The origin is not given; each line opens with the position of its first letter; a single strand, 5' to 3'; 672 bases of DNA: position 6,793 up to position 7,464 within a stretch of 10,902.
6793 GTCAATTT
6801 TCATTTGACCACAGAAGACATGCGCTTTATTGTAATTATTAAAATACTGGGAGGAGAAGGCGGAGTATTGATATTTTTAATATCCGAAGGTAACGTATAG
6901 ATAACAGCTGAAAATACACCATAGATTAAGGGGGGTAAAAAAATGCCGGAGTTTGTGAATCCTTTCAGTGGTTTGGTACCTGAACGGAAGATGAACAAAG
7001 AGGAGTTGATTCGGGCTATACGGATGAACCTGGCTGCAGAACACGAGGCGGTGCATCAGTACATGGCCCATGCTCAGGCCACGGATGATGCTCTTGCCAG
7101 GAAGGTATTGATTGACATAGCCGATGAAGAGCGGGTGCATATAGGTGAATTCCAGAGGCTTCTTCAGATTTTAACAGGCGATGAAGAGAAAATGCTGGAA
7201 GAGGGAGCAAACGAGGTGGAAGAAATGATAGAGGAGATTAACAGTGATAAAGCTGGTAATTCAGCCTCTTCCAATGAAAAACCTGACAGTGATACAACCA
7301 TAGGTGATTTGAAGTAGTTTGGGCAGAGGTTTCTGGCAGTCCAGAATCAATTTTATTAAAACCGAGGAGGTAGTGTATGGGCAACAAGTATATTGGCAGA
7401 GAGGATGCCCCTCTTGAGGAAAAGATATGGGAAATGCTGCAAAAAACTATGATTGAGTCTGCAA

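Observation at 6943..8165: Two-gene encapsulin nanocompartment operon: ferritin-like cargo with targeting peptide plus family-1 shell protein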

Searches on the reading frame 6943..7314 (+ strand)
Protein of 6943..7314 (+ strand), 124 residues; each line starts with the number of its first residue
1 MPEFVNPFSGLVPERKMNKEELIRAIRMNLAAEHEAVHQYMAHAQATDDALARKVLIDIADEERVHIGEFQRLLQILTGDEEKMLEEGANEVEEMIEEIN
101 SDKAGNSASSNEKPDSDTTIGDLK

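Call 3: search_protein_families(library=pfam, proteins=[window:6943-7314:+], max_evalue=0.01)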
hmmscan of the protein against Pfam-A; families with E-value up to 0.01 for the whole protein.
window:6943-7314:+ (124 aa): 3 families
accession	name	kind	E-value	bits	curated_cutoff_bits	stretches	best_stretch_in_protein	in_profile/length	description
PF05067.18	Mn_catalase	-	1.9e-05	24.2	27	1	18-88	135-205/284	Manganese containing catalase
PF02915.23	Rubrerythrin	-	0.00054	20.8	22.8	1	13-74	76-137/137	Rubrerythrin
PF09537.16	DUF2383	-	0.0056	17.2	30.8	0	23-83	3-63/111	Domain of unknown function (DUF2383)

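Call 4: search_protein_families(library=ncbifam, proteins=[window:6943-7314:+], max_evalue=0.01)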
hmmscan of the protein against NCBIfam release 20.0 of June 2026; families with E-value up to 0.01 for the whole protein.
window:6943-7314:+ (124 aa): 4 families
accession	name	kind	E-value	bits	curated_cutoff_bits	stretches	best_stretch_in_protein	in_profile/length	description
NF058679.1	EncB_fam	subfamily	3.5e-36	123.8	90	1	1-123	1-117/117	encapsulin nanocompartment ferritin-likeEncB family encapsulin nanocompartment ferritin-like cargo protein cargo protein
TIGR04535.1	ferrit_encaps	subfamily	3.8e-26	91.3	125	1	4-124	1-114/114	encapsulin-associated ferritin-like protein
NF058678.1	EncB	exception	4.1e-06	27.1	210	1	23-84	12-73/160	encapsulin nanocompartment ferritin-like cargo protein EncB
NF045676.1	FeExpMbfA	equivalog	4.9e-05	22.9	450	1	22-92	95-166/318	iron exporter MbfA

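Call 6: search_solved_structures(query=window:6943-7314:+, max_evalue=0.01, show_alignments=3)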
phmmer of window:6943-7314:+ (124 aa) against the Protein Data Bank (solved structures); distinct sequences matched with E-value up to 0.01: 7.
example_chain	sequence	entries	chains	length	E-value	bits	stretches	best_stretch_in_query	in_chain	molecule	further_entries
7s8t_A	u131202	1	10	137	9.4e-14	55.2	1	5-89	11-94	EncC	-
5n5e_e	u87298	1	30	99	2.8e-12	50.4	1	14-95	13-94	PFC_05175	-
2e0z_A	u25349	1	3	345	1.7e-11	47.9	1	14-96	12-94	Virus-like particle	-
9viw_A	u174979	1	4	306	1e-05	29.3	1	17-88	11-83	Bacterioferritin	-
4rzp_A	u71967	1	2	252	1.3e-05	29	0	60-92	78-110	Engineered Protein OR366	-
7s5k_A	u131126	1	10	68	0.00035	24.4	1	24-79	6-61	EncB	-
7s5c_A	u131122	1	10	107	0.00045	24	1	23-80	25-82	EncB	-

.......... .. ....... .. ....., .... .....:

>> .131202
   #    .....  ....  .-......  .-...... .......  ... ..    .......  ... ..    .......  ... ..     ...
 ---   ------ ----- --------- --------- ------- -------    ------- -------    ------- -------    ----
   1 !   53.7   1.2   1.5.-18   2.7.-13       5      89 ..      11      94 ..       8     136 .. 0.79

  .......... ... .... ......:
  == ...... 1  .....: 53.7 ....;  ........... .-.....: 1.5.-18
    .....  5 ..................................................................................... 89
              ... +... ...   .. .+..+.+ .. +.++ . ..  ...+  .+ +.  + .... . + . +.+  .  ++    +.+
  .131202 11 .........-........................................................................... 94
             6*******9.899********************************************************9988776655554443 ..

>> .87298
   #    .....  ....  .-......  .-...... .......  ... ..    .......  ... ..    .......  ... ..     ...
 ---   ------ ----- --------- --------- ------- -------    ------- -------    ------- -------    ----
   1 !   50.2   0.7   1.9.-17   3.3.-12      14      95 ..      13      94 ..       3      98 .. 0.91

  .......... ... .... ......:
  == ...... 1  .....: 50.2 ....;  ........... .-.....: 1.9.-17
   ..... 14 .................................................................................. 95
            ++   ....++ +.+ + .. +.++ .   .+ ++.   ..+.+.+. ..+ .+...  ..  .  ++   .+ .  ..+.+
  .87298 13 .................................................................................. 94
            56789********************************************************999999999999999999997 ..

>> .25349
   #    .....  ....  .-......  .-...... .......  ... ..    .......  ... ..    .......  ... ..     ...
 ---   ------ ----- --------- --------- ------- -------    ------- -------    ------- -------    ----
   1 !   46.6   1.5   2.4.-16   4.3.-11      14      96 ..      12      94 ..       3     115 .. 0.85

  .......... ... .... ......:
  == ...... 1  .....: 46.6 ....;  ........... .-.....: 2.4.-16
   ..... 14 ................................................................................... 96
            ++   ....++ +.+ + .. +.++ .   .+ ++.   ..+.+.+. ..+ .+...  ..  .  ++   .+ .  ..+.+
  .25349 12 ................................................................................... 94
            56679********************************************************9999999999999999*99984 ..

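Call 8: find_homologous_proteins(query=window:6943-7314:+, max_evalue=0.00001)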
Query window:6943-7314:+ (124 aa): 3282 proteins with E <= 0.00001 among 3293 candidates; the best 120 are listed.
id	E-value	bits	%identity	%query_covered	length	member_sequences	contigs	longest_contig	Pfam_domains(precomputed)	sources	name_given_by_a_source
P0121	3.1e-72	258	100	100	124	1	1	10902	PF05067.19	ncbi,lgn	ncbi:MAG: Rubrerythrin [Spirochaetota bacterium]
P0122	7.7e-45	170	66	100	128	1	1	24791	PF02915.24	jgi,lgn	-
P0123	7.7e-45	170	66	100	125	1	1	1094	-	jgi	jgi:rubrerythrin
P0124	1.2e-44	169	69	100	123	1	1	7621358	PF02915.24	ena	-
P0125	1.4e-44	169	67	100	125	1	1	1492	PF02915.24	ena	-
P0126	2.9e-44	168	68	100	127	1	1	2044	-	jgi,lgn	jgi:rubrerythrin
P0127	3.0e-44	168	65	100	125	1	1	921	PF02915.24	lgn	-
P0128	3.2e-44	168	68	100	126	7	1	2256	PF02915.24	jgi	jgi:rubrerythrin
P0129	4.1e-44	168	65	100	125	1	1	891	PF02915.24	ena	-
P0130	4.5e-44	167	67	100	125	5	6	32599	PF02915.24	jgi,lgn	-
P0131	4.8e-44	167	67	100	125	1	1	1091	PF02915.24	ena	-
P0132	5.0e-44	167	63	100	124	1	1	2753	-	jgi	jgi:rubrerythrin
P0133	7.4e-44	167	65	100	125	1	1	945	PF02915.24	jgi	jgi:rubrerythrin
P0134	9.1e-44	166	65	100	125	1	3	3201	-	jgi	jgi:rubrerythrin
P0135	1.2e-43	166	78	77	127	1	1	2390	-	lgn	-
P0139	1.7e-43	165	62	100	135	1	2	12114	-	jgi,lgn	jgi:rubrerythrin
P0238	9.3e-42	160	76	83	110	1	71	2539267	PF02915.24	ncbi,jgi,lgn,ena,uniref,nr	ncbi:MAG: manganese catalase family protein [Methanothrix sp.]|jgi:rubrerythrin|uniref:ferritin fami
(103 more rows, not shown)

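Call 11: search_solved_structures(query=A1, max_evalue=0.001, show_alignments=5)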
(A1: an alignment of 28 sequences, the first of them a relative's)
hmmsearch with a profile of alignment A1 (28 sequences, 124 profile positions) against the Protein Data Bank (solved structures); distinct sequences matched with E-value up to 0.001: 7.
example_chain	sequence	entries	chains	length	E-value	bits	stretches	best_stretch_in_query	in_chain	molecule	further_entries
7s8t_A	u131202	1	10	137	3e-19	72.2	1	5-123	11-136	EncC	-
5n5e_e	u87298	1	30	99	5.6e-15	58.4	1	14-96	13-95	PFC_05175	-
2e0z_A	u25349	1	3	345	2e-14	56.6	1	14-106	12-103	Virus-like particle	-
7s5c_A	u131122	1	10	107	1.6e-06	31.1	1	23-84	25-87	EncB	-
7s5k_A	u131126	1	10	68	2.3e-06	30.6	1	24-82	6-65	EncB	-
4rzp_A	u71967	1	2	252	5e-05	26.3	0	63-96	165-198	Engineered Protein OR366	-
9viw_A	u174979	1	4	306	0.00064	22.7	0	18-80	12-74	Bacterioferritin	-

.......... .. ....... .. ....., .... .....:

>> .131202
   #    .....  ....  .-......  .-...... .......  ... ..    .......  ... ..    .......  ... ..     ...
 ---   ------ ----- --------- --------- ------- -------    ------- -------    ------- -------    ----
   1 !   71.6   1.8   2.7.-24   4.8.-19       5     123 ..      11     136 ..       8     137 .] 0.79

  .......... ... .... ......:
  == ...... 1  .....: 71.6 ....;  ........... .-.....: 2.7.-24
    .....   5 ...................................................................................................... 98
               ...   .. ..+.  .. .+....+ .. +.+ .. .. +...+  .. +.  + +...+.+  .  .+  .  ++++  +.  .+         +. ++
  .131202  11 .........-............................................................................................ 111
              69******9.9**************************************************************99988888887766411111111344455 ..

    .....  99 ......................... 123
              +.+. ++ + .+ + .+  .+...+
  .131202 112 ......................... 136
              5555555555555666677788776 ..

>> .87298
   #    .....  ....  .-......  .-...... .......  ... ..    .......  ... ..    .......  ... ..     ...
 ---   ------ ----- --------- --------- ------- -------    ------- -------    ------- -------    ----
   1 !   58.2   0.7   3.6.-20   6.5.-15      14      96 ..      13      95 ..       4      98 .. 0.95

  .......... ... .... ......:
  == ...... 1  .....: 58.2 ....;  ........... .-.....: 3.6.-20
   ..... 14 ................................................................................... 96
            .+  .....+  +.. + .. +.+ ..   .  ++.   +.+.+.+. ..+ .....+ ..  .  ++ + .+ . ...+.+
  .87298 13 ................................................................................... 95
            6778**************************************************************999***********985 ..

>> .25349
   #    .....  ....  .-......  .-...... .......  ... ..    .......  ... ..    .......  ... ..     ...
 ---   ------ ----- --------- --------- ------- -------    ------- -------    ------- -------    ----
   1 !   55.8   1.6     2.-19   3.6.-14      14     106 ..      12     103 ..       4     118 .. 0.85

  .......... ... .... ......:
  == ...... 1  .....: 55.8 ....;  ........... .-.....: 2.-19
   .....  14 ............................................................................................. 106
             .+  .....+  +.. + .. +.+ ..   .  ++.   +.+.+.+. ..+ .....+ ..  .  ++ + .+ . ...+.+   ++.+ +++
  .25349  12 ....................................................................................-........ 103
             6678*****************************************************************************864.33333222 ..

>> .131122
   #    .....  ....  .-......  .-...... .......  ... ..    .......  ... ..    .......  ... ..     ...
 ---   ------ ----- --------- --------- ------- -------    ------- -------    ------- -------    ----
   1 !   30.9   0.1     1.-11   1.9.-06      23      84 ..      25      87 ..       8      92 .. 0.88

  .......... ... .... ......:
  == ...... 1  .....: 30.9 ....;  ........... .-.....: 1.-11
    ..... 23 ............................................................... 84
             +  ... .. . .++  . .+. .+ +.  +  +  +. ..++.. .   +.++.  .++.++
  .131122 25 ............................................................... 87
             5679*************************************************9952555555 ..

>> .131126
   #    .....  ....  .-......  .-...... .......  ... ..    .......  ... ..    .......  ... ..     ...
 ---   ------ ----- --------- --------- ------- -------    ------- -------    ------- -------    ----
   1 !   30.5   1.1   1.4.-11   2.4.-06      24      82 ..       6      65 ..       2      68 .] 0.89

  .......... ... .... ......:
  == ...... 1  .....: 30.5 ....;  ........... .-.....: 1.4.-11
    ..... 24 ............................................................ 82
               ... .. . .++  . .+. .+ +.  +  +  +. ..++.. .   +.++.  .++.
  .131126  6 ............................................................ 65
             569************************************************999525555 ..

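Call 42: predict_structure(alignment_id=A1)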
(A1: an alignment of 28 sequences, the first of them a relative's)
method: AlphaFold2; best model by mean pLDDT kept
length: 124 residues; sequences in the alignment: 28
mean_pLDDT: 81.4   pTM: 0.56
mean pLDDT of the five models: 81.4, 81.0, 80.2, 80.2, 79.0
residues with pLDDT >= 90: 61; 70-90: 39; 50-70: 4; < 50: 20
segments of 3 or more residues with pLDDT < 50: 105-124
pLDDT, mean of each block of 10 residues (from residue 1): 79 87 94 97 98 99 96 89 79 87 50 37 40
secondary structure, 60 per line:
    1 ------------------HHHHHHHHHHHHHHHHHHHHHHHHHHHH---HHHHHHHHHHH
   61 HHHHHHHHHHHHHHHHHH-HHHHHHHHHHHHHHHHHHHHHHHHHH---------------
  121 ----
elements in order: H19-46 H50-78 H80-105

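Call 46: fold_search(model_id=the predicted structure, library=pdb)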
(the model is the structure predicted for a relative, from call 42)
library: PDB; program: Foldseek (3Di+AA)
matches with E <= 10: 530; with E <= 0.001: 2
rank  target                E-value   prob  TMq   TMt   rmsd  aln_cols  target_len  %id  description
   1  5n5e_D                2.4e-05  1.00  0.54  0.68   6.1        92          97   35  Crystal structure of encapsulated ferritin domain from Pyrococcus furiosus PFC_05175 (released 2018-01-24)
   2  5n5e_A                7.5e-05  1.00  0.54  0.67   6.0        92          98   35  Crystal structure of encapsulated ferritin domain from Pyrococcus furiosus PFC_05175 (released 2018-01-24)
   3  7s8t_B                2.1e-03  1.00  0.51  0.77   3.8        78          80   36  M. xanthus ferritin-like protein EncC (released 2022-02-02)
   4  7s8t_J                2.5e-03  1.00  0.50  0.72   4.4        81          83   36  M. xanthus ferritin-like protein EncC (released 2022-02-02)
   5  7s8t_A                4.7e-03  1.00  0.47  0.70   1.1        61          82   44  M. xanthus ferritin-like protein EncC (released 2022-02-02)
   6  7s8t_E                6.7e-03  1.00  0.46  0.72   1.1        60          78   42  M. xanthus ferritin-like protein EncC (released 2022-02-02)
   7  7s8t_I                1.2e-02  1.00  0.45  0.70   1.0        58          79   43  M. xanthus ferritin-like protein EncC (released 2022-02-02)
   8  7s5k_E                1.4e-02  1.00  0.46  0.86   1.5        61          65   31  M. xanthus ferritin-like protein EncB (released 2022-02-02)
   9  7s5c_F                1.7e-02  1.00  0.44  0.92   0.4        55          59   33  M. xanthus ferritin-like protein EncB (released 2022-02-02)
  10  7s5c_C                1.7e-02  1.00  0.45  0.86   1.0        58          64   31  M. xanthus ferritin-like protein EncB (released 2022-02-02)
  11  7s5c_E                1.9e-02  1.00  0.46  0.84   1.6        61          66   31  M. xanthus ferritin-like protein EncB (released 2022-02-02)
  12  7s5k_C                1.9e-02  1.00  0.47  0.83   1.9        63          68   28  M. xanthus ferritin-like protein EncB (released 2022-02-02)
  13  7s5k_B                2.4e-02  1.00  0.47  0.87   1.5        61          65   30  M. xanthus ferritin-like protein EncB (released 2022-02-02)
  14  7s5c_H                3.7e-02  1.00  0.46  0.89   1.3        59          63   30  M. xanthus ferritin-like protein EncB (released 2022-02-02)
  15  7s5c_A                4.2e-02  1.00  0.47  0.85   1.5        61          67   30  M. xanthus ferritin-like protein EncB (released 2022-02-02)
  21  5n5f_B                1.1e-01  1.00  0.47  0.63   3.0        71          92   21  Crystal structure of Haliangium ochraceum encapsulated ferritin (released 2018-01-24)
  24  5n5f_A                1.4e-01  1.00  0.47  0.63   3.0        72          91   19  Crystal structure of Haliangium ochraceum encapsulated ferritin (released 2018-01-24)
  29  5da5_c                1.9e-01  1.00  0.51  0.73   3.1        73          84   20  Crystal structure of Rhodospirillum rubrum Rru_A0973 (released 2016-08-10)
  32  5da5_C                1.9e-01  1.00  0.50  0.68   3.1        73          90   20  Crystal structure of Rhodospirillum rubrum Rru_A0973 (released 2016-08-10)
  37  5da5_P                2.4e-01  1.00  0.48  0.65   2.1        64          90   22  Crystal structure of Rhodospirillum rubrum Rru_A0973 (released 2016-08-10)
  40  5da5_A                2.6e-01  1.00  0.50  0.67   2.7        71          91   20  Crystal structure of Rhodospirillum rubrum Rru_A0973 (released 2016-08-10)
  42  5da5_S                2.6e-01  1.00  0.50  0.68   3.1        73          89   20  Crystal structure of Rhodospirillum rubrum Rru_A0973 (released 2016-08-10)
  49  5da5_b                3.1e-01  1.00  0.49  0.67   3.5        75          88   23  Crystal structure of Rhodospirillum rubrum Rru_A0973 (released 2016-08-10)
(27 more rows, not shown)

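Call 56: find_encoding_contigs(protein=P0139, flank=3000, max_places=2)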
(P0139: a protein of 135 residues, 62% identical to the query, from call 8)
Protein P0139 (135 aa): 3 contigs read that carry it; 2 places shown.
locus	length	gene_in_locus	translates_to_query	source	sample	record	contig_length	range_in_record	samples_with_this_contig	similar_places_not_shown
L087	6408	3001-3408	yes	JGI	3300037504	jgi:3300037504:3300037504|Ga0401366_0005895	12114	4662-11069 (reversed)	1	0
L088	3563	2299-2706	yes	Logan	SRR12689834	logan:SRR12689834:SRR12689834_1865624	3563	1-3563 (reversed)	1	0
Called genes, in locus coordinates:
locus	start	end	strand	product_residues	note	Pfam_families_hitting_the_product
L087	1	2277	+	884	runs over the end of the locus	PF11897:DUF3417, PF00343:Phosphorylase, PF28476:GlgP_C (faint)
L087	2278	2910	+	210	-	-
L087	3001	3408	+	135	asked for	-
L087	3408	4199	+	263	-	PF04454:Linocin_M18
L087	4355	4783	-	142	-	PF00011:HSP20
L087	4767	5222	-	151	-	PF00011:HSP20, PF17886:ArsA_HSP20 (weak)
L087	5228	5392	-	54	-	-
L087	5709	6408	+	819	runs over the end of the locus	PF03065:Glyco_hydro_57, PF12055:DUF3536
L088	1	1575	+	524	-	?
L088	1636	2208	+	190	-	-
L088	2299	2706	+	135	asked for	-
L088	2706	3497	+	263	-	PF04454:Linocin_M18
